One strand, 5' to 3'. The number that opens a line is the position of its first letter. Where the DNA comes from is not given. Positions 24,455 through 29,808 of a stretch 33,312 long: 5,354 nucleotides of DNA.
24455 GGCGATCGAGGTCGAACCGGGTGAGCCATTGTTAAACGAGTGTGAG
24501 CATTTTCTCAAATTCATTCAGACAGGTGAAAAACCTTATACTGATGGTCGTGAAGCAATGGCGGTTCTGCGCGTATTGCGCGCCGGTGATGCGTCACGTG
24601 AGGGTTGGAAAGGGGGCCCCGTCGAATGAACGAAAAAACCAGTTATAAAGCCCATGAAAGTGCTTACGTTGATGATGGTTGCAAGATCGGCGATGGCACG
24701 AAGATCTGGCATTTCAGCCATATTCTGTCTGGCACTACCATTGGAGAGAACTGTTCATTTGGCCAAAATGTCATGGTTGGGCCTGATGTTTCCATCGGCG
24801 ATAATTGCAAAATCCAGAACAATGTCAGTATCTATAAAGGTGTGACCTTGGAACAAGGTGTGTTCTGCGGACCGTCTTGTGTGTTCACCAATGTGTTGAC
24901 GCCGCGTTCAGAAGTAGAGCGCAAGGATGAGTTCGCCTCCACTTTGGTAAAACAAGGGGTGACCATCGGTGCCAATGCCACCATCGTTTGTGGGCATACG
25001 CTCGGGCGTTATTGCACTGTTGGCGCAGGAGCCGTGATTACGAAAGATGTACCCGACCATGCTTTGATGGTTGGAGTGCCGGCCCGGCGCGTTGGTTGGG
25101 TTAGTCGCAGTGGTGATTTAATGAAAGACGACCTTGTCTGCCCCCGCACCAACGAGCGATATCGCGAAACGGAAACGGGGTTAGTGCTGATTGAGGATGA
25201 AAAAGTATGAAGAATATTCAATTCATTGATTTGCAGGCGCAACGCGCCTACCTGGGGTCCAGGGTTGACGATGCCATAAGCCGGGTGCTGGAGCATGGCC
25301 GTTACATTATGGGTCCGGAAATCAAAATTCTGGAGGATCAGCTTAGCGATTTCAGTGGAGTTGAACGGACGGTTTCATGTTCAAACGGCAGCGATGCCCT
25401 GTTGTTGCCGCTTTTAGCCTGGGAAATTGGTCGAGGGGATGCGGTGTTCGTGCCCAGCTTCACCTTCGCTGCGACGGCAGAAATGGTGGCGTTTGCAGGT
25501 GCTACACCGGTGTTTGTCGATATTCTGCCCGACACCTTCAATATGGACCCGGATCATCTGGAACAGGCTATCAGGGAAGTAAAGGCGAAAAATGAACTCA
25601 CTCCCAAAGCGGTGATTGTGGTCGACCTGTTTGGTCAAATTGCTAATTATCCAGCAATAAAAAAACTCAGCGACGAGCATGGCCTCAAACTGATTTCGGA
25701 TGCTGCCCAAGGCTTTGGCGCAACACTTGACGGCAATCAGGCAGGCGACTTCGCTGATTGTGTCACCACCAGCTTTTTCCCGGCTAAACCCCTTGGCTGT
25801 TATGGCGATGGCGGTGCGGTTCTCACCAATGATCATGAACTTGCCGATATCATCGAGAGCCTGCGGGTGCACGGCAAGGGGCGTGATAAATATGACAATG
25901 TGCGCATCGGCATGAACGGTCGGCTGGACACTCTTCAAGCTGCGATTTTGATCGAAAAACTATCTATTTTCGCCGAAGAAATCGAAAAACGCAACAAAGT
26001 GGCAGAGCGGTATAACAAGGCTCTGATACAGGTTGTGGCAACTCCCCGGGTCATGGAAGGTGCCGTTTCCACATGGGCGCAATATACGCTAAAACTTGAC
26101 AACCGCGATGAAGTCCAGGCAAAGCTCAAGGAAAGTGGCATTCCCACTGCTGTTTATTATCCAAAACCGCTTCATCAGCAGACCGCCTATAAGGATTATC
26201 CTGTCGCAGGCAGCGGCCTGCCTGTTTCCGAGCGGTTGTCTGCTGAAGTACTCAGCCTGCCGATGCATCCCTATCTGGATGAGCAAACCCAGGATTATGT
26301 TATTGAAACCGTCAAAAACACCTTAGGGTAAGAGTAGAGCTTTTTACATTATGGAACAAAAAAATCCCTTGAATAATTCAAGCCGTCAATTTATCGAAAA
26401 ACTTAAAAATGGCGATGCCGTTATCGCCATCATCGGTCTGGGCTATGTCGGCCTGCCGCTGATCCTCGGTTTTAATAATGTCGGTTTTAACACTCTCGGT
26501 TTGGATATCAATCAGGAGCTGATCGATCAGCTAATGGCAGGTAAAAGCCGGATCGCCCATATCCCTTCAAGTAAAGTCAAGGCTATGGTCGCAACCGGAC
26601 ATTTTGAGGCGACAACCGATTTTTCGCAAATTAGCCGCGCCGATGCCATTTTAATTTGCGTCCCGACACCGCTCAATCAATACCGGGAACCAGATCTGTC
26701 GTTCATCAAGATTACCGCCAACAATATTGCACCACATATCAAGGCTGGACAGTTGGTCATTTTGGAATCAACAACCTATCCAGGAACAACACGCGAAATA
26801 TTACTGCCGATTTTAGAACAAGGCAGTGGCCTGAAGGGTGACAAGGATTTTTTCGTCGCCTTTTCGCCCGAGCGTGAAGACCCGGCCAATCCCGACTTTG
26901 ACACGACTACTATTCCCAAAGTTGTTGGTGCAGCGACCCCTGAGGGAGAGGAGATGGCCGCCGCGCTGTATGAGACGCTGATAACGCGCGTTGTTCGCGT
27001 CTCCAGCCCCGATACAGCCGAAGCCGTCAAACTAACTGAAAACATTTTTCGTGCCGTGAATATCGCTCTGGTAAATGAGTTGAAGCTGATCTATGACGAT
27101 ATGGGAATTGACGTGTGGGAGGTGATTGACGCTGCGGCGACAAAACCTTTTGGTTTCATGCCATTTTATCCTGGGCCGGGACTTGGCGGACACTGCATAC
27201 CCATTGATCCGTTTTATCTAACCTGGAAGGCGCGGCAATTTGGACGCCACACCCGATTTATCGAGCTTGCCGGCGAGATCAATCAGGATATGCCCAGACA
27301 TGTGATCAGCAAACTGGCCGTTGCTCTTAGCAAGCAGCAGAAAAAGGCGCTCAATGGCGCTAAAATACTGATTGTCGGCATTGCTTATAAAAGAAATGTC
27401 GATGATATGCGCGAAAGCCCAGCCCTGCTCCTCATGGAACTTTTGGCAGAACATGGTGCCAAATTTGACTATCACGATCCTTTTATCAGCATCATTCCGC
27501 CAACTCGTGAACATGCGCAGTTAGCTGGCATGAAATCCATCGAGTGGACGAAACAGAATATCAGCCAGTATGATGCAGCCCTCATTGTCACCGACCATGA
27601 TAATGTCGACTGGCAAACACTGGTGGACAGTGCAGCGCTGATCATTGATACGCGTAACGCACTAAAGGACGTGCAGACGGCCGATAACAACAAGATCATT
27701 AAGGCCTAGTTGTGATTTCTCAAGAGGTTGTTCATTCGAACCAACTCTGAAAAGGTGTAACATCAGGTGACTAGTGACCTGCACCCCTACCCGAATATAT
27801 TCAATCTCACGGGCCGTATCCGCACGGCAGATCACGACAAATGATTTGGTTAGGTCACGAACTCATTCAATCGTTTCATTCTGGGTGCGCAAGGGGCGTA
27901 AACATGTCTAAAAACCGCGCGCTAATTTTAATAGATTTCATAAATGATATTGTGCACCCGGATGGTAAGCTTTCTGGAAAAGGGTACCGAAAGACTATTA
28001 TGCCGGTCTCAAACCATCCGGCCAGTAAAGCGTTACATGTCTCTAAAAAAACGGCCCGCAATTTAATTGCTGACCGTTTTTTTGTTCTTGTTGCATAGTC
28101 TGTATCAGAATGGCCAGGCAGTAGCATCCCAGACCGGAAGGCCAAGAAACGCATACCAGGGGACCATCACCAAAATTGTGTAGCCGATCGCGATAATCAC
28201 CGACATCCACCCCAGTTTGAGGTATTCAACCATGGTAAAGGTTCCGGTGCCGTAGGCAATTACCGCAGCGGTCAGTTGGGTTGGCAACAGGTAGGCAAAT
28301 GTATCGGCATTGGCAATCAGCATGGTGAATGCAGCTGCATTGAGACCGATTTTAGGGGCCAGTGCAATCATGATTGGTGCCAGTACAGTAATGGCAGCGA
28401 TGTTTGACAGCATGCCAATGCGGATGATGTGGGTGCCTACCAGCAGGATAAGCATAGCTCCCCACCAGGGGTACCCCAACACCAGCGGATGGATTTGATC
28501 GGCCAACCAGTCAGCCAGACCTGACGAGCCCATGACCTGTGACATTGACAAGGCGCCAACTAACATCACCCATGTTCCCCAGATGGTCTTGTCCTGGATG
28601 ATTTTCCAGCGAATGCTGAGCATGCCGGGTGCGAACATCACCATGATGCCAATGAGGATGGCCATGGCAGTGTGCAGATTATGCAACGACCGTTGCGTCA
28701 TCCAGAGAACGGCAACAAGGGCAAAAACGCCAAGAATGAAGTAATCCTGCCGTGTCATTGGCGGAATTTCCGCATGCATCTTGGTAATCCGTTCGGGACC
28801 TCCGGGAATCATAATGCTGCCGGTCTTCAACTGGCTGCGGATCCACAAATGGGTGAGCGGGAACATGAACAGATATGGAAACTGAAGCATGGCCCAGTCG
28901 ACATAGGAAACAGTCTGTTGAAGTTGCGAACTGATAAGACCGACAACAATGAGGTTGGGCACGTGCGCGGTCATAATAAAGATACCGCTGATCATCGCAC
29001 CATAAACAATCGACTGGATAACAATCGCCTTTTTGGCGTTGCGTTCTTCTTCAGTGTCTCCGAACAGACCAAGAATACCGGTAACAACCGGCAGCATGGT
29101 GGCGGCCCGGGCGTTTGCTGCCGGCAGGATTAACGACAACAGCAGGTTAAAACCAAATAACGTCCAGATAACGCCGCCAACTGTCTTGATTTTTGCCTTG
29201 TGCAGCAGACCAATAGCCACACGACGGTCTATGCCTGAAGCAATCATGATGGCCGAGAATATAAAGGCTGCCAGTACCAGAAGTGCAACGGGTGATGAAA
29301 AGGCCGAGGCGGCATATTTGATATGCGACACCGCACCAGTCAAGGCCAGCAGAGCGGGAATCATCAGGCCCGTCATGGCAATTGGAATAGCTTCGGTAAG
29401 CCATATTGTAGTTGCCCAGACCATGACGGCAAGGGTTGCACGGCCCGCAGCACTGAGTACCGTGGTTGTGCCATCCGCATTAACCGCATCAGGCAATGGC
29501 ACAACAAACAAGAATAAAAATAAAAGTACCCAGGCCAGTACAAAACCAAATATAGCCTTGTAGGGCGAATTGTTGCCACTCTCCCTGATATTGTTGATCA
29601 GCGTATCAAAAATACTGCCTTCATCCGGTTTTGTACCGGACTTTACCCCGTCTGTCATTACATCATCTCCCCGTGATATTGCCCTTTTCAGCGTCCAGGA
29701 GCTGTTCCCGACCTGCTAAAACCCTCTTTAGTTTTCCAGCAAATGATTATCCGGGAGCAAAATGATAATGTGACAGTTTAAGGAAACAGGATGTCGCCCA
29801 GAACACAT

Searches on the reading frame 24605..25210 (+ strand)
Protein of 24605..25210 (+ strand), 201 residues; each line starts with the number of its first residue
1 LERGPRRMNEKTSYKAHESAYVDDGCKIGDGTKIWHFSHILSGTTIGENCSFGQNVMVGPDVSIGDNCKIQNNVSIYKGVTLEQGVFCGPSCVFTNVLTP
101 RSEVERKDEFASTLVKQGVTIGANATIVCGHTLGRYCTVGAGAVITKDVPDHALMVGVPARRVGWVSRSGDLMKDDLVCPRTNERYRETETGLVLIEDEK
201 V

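Call 49: search_protein_families(library=pfam, proteins=[window:24605-25210:+], max_evalue=0.001)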
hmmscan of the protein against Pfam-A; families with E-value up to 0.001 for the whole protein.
window:24605-25210:+ (201 aa): 5 families
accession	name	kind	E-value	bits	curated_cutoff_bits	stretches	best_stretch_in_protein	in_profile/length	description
PF00132.30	Hexapep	-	3.1e-24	84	27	3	25-59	1-35/36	Bacterial transferase hexapeptide (six repeats)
PF14602.12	Hexapep_2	-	6.2e-14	51.9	27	2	44-78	2-34/34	Hexapeptide repeat of succinyl-transferase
PF25084.1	LbH_EIF2B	-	7e-11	42.5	54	1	13-95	9-94/105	EIF2B subunit epsilon LbH domain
PF25087.1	GMPPB_C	-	3.1e-06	27.3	39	1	55-91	4-40/110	GMPPB C-terminal domain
PF24894.1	Hexapep_GlmU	-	5e-06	27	23.3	0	16-89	15-84/104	GlmU-like, C-terminal hexapeptide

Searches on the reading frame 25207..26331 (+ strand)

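Call 49: search_protein_families(library=pfam, proteins=[window:25207-26331:+], max_evalue=0.001)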
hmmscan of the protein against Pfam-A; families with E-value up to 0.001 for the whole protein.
window:25207-26331:+ (374 aa): 3 families
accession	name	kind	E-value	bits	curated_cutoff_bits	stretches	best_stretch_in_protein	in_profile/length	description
PF01041.23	DegT_DnrJ_EryC1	-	1.1e-105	354.2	19.8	1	21-369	8-359/360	DegT/DnrJ/EryC1/StrS aminotransferase family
PF00155.27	Aminotran_1_2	-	2.8e-11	43.7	19.7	1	41-218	46-243/361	Aminotransferase class I and II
PF01212.27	Beta_elim_lyase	-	8.1e-06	25.8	27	1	29-254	24-215/288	Beta-eliminating lyase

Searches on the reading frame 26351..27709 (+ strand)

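Call 49: search_protein_families(library=pfam, proteins=[window:26351-27709:+], max_evalue=0.001)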
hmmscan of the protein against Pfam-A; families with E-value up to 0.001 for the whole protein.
window:26351-27709:+ (452 aa): 4 families
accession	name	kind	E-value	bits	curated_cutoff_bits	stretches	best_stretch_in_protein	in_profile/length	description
PF03721.20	UDPG_MGDP_dh_N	-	1.3e-43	149.2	27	1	25-201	3-181/187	UDP-glucose/GDP-mannose dehydrogenase family, NAD binding domain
PF00984.24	UDPG_MGDP_dh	-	1e-31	109.3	25.4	1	222-312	2-93/94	UDP-glucose/GDP-mannose dehydrogenase family, central domain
PF03720.21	UDPG_MGDP_dh_C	-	2.2e-22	79.8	30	1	340-439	1-102/103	UDP-glucose/GDP-mannose dehydrogenase family, UDP binding domain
PF03446.21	NAD_binding_2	-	3.8e-07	30.7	21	1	25-151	2-104/161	NAD binding domain of 6-phosphogluconate dehydrogenase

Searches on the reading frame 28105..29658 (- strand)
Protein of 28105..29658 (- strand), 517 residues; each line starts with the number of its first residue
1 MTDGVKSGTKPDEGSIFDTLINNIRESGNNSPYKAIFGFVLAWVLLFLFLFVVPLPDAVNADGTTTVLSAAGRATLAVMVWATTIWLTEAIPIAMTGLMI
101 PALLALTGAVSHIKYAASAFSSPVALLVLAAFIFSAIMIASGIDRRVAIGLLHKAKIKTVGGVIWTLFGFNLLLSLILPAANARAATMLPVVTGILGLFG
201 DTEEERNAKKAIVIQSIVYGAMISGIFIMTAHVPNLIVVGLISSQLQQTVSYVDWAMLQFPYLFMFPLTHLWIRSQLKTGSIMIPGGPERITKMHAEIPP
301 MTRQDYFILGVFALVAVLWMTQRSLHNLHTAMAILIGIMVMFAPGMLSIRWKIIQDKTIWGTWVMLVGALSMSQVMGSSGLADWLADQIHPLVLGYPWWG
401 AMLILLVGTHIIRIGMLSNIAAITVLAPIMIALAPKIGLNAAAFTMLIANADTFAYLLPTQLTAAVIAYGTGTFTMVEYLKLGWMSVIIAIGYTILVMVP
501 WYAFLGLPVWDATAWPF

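Call 49: search_protein_families(library=pfam, proteins=[window:28105-29658:-], max_evalue=0.001)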
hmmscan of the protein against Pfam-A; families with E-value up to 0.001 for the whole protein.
window:28105-29658:- (517 aa): 2 families
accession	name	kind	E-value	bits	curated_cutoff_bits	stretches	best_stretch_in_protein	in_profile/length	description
PF00939.25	Na_sulph_symp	-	1.7e-56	192.6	27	1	42-506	9-470/472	Sodium:sulfate symporter transmembrane region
PF03600.22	CitMHS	-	6.2e-24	85.2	31.9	1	85-449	3-336/336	Citrate transporter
